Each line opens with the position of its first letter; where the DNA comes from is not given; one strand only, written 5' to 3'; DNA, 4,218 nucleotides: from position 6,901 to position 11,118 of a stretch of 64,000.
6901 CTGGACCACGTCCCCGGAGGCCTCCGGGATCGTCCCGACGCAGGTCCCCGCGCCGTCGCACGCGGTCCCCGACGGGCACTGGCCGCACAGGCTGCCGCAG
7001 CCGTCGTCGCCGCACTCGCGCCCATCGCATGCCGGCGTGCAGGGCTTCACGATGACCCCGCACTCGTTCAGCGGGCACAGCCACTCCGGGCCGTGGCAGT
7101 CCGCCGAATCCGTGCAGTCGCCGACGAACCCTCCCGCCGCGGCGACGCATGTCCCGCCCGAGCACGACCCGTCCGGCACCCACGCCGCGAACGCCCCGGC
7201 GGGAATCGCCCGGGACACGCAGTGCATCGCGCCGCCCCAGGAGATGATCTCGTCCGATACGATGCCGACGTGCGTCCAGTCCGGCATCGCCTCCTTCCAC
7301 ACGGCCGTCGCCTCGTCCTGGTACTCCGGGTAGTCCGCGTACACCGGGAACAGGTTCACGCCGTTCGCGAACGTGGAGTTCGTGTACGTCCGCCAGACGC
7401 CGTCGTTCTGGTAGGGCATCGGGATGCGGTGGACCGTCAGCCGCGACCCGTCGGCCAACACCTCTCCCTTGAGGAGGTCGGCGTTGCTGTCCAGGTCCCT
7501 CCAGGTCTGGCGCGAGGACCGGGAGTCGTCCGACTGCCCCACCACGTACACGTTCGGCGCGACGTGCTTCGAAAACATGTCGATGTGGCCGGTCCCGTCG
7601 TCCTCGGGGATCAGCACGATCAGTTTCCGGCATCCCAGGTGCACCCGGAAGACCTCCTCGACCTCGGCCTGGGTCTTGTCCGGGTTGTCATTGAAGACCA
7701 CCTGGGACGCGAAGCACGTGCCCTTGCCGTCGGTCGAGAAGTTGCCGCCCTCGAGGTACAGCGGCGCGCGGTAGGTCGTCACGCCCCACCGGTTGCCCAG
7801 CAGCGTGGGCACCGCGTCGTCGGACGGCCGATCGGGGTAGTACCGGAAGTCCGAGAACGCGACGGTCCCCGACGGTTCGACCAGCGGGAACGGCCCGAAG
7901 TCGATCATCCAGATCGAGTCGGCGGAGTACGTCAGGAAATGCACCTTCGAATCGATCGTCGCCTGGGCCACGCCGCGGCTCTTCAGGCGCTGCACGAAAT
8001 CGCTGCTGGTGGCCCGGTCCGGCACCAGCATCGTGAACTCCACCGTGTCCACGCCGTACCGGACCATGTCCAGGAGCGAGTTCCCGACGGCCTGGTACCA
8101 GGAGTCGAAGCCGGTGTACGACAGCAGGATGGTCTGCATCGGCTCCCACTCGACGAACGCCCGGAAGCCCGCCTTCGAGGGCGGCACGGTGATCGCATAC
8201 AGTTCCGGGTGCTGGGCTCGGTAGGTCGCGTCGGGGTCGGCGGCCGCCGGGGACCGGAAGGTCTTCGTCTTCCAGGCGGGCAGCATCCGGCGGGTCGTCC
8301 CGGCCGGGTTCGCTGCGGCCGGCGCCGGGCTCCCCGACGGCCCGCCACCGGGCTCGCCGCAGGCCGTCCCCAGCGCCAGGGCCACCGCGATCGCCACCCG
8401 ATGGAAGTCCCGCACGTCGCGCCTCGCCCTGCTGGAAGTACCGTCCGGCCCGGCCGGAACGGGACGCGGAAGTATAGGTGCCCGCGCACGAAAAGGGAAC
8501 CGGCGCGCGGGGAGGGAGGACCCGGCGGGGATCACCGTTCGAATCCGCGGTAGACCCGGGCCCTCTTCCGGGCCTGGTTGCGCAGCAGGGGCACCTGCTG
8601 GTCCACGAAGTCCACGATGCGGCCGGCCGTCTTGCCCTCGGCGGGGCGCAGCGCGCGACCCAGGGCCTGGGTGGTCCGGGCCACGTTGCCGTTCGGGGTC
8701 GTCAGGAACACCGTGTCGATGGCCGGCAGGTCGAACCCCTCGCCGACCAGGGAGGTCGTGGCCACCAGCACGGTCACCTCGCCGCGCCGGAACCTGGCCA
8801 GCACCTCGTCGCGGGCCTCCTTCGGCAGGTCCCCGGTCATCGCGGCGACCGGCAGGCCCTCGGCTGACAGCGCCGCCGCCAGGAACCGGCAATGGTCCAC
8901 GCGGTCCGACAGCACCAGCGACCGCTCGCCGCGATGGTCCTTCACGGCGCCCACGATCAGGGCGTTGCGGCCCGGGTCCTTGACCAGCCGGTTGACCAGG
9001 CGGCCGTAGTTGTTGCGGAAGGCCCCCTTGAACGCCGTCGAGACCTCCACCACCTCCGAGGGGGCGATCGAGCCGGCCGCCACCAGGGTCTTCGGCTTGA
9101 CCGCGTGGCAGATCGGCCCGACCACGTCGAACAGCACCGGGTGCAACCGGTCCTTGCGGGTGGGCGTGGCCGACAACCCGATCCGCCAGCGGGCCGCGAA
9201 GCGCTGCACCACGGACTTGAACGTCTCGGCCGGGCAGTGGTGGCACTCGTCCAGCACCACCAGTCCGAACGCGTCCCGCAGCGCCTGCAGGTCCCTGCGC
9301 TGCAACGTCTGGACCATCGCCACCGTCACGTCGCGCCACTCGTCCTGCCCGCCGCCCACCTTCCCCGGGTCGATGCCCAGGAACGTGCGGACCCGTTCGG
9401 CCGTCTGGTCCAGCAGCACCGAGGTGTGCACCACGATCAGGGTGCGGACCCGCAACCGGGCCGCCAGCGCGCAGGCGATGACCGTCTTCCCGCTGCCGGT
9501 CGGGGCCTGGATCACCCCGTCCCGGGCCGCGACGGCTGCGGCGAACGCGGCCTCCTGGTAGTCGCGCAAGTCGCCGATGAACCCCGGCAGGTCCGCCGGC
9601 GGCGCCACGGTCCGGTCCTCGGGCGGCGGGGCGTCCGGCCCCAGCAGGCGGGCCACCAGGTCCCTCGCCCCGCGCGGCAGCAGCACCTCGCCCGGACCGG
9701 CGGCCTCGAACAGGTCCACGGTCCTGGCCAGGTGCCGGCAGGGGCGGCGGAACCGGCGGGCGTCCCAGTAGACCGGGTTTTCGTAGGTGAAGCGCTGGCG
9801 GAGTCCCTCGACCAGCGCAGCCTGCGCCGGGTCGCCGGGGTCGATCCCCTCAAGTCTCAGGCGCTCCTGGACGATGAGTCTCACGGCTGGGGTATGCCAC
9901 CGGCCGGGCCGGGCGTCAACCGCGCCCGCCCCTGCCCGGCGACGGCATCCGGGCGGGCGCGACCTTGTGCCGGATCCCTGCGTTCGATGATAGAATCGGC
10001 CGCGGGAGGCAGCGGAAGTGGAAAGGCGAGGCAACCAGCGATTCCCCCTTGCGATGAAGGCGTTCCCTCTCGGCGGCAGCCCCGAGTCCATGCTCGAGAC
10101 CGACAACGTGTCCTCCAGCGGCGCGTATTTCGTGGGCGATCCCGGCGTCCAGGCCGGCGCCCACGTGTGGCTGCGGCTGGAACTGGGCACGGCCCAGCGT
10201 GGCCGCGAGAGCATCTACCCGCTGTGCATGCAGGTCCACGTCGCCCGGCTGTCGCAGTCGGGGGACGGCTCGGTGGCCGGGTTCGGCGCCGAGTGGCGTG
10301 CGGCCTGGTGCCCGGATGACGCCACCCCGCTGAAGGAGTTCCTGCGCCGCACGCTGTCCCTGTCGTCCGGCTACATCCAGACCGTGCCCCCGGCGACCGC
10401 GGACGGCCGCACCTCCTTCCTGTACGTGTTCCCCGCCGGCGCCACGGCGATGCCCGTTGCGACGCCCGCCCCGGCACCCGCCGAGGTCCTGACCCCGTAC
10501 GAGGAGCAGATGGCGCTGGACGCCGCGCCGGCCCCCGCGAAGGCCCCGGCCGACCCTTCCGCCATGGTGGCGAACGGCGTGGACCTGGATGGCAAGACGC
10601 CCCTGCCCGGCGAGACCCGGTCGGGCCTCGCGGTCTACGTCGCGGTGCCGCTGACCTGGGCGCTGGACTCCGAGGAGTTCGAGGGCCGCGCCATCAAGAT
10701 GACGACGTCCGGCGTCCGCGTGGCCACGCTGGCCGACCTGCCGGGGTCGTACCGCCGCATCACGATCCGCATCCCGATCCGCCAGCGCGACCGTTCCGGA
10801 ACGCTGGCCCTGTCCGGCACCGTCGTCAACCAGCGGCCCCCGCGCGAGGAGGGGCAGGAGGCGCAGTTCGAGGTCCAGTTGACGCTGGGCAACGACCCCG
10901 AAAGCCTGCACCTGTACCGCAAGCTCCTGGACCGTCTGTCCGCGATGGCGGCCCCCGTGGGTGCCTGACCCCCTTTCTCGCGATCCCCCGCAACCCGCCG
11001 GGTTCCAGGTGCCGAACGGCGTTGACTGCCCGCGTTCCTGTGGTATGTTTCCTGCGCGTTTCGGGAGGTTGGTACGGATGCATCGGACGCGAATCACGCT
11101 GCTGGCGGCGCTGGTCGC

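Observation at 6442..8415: Surface-anchored agmatine/peptidyl-arginine deiminase-family enzyme with Myxococcus Cys-rich repeats and a C-terminal sorting tail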

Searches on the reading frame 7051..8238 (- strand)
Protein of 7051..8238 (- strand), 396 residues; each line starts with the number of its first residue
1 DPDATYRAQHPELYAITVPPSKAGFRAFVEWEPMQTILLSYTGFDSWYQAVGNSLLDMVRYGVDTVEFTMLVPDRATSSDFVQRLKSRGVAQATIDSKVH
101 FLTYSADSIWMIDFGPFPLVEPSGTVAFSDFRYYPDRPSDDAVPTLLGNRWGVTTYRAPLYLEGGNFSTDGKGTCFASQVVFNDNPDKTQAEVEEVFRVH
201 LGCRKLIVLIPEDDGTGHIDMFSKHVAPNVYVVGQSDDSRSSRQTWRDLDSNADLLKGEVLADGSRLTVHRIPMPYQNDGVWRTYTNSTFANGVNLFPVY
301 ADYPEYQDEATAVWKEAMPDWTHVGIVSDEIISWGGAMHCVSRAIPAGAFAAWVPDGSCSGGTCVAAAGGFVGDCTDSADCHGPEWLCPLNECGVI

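Call 71: search_protein_representatives(protein=window:7051-8238:-)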
Query: 396 residues. Proteins with E-value up to 0.001 (for the whole library): 4043; up to 1e-10: 2216; up to 1e-30: 465. The best 150 are listed.
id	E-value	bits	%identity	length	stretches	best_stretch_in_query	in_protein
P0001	1.2e-277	937.0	100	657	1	1-396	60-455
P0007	1.2e-143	495.7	56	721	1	3-394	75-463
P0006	1.5e-137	475.5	54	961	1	5-394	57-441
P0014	5.0e-122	424.4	50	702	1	5-393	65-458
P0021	9.9e-114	397.1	46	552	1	2-393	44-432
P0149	2.0e-110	386.3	51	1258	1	5-365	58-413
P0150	1.3e-109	383.6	38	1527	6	5-238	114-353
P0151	3.0e-105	369.2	42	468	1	5-393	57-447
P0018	9.3e-104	364.3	47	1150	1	9-387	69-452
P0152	1.6e-103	363.5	43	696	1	5-393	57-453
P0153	2.5e-100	353.0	45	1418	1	4-393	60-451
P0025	2.1e-99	349.9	54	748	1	118-394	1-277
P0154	9.0e-99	347.8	44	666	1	5-394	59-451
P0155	1.1e-97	344.2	40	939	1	5-394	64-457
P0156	2.6e-96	339.7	42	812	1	5-392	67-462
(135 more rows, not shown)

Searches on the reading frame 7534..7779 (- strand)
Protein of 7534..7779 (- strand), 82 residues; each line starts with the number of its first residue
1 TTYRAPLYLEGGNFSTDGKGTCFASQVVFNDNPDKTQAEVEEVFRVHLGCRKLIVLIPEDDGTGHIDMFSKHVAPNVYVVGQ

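Call 37: search_solved_structures(query=window:7534-7779:-, max_evalue=0.01, show_alignments=5)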
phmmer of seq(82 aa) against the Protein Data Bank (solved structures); distinct sequences matched with E-value up to 0.01: 11.
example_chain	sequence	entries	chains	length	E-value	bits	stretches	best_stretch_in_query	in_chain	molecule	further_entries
6nib_A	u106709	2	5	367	6.7e-08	36.1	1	7-77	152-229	Porphyromonas-type peptidyl-arginine deiminase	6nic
4ytg_A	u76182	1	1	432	1.6e-07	34.9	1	8-79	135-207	Peptidylarginine deiminase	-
4yt9_A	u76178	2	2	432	1.6e-07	34.9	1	8-79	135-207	Peptidylarginine deiminase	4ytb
5ak8_A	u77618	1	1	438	1.6e-07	34.9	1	8-79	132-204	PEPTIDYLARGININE DEIMINASE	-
5ak7_A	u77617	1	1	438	1.6e-07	34.9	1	8-79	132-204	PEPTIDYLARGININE DEIMINASE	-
6i0x_A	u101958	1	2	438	3.1e-07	34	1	8-79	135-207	Peptidylarginine deiminase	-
3h7c_X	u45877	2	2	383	5.1e-06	30.1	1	5-78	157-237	Agmatine deiminase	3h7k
1vkp_A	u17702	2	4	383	5.1e-06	30.1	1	5-78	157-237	AGMATINE IMINOHYDROLASE | Agmatine deiminase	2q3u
1xkn_A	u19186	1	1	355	0.00049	23.8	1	7-80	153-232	putative peptidyl-arginine deiminase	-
2ewo_A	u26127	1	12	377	0.0036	21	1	7-75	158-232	Putative agmatine deiminase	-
2jer_A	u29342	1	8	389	0.0081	19.9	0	7-76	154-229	AGMATINE DEIMINASE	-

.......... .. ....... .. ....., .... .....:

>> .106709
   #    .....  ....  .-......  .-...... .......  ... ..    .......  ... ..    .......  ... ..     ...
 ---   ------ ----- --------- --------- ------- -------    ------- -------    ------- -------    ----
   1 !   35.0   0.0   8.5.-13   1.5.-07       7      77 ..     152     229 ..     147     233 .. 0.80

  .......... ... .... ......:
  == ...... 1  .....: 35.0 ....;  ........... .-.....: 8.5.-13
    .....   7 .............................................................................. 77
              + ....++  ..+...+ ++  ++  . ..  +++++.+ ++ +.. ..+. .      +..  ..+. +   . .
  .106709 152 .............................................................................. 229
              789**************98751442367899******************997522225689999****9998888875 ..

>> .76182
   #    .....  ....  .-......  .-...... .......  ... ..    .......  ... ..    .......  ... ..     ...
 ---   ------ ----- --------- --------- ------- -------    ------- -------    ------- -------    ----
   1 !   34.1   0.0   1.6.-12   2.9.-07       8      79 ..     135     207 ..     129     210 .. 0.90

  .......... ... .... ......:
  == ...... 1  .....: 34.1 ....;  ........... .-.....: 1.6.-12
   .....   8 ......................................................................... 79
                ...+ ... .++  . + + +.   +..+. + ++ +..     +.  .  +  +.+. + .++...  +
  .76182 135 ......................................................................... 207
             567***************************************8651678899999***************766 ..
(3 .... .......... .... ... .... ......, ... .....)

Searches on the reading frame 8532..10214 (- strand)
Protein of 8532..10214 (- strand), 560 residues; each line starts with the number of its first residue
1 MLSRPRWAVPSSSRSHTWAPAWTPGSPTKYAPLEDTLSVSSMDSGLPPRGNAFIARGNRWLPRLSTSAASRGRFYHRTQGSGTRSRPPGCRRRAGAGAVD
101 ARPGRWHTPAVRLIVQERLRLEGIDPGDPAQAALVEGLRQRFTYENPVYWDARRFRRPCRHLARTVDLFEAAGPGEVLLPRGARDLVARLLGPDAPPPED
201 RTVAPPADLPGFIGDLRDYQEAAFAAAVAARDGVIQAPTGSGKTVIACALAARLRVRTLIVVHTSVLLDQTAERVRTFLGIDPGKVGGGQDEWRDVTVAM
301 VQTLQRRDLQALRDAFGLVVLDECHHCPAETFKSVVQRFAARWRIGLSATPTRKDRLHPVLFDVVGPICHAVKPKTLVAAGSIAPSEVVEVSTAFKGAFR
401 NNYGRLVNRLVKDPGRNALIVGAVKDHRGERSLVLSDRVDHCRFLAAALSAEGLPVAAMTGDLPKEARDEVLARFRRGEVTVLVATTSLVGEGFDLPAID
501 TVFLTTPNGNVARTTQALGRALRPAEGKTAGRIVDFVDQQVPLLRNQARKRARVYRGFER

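Call 18: search_protein_families(library=pfam, proteins=[window:8532-10214:-], max_evalue=0.001)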
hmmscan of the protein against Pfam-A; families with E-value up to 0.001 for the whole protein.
window:8532-10214:- (560 aa): 6 families
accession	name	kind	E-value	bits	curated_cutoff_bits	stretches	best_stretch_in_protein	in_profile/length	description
PF04851.21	ResIII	-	2e-27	96.6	22.5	1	215-353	3-164/164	Type III restriction enzyme, res subunit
PF00271.37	Helicase_C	-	7.4e-19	68.5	23.5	1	423-523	9-108/110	Helicase conserved C-terminal domain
PF00270.35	DEAD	-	1.4e-15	57.9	26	1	218-353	2-162/167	DEAD/DEAH box helicase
PF13401.12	AAA_22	-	0.00016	22.5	27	1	233-339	8-108/130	AAA domain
PF18766.7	SWI2_SNF2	-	0.00076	19.6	26.7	0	230-355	18-159/221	SWI2/SNF2 ATPase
PF16203.11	ERCC3_RAD25_C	-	0.00091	19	27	0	425-528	56-155/248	ERCC3/RAD25/XPB C-terminal helicase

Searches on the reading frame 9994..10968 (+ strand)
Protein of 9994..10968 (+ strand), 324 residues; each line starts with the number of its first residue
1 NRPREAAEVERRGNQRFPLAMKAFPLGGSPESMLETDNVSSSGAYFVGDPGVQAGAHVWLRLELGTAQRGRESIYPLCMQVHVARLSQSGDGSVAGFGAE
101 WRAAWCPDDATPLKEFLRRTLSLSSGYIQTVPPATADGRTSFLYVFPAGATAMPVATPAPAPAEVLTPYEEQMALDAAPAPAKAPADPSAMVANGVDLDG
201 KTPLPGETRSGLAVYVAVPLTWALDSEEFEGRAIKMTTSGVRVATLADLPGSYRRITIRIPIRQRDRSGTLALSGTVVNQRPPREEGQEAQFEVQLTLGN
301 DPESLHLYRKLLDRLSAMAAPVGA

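Call 18: search_protein_families(library=pfam, proteins=[window:9994-10968:+], max_evalue=0.001)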
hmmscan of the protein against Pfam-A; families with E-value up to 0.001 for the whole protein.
window:9994-10968:+ (324 aa): 1 family
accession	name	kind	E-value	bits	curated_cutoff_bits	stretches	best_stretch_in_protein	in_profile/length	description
PF07238.19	PilZ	-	2.6e-09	37.8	22.5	0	10-100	1-84/102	PilZ domain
